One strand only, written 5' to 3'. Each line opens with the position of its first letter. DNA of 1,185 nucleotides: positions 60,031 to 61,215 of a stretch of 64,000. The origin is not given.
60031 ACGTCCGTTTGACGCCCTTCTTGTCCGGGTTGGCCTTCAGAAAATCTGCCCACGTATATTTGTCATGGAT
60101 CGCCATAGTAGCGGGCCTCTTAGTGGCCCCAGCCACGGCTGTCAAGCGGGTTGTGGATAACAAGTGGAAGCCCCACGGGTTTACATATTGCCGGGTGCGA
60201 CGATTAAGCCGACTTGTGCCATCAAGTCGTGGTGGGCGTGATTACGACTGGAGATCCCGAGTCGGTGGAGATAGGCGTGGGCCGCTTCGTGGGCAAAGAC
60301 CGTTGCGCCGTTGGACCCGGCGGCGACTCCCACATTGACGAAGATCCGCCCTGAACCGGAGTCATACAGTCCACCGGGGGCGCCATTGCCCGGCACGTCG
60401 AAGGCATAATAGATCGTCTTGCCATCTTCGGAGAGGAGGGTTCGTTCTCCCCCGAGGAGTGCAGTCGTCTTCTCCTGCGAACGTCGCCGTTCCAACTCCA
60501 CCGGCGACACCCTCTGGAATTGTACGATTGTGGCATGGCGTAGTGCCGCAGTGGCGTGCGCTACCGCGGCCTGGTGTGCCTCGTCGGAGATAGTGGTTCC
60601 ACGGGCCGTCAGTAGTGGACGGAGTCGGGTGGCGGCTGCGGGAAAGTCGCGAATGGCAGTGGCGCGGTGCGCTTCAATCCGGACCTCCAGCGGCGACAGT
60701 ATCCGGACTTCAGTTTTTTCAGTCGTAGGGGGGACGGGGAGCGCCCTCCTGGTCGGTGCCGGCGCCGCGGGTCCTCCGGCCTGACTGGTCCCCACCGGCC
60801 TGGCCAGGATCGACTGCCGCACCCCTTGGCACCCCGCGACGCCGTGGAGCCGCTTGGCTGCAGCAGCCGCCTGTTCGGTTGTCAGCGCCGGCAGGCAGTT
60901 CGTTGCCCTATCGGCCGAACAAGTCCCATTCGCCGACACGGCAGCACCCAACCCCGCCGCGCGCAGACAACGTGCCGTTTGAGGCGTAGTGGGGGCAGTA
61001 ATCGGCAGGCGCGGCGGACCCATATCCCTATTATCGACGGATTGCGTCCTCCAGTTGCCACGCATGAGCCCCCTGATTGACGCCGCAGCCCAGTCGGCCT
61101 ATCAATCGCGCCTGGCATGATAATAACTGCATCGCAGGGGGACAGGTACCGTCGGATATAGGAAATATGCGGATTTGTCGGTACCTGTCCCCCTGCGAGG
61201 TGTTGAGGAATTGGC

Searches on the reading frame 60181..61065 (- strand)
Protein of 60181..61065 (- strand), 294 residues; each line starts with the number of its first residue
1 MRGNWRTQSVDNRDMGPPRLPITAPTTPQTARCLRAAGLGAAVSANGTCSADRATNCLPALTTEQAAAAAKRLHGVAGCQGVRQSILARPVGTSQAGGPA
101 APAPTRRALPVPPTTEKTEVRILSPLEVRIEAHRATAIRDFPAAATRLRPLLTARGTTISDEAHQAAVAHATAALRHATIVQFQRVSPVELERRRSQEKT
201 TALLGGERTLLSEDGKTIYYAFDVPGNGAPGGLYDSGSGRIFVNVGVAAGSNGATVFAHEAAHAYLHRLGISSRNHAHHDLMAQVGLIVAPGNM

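Call 10: search_protein_families(library=pfam, proteins=[window:60181-61065:-], max_evalue=0.01)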
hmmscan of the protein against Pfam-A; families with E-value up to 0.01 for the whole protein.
window:60181-61065:- (294 aa): 0 families

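Call 31: search_protein_families(library=pfam, proteins=[window:60181-61065:-], max_evalue=1)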
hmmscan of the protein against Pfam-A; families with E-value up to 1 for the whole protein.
window:60181-61065:- (294 aa): 1 family
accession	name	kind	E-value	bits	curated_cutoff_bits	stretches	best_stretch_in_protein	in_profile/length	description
PF20573.4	DUF6782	-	0.061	13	27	1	231-281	69-118/241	Putative metallopeptidase family (DUF6782)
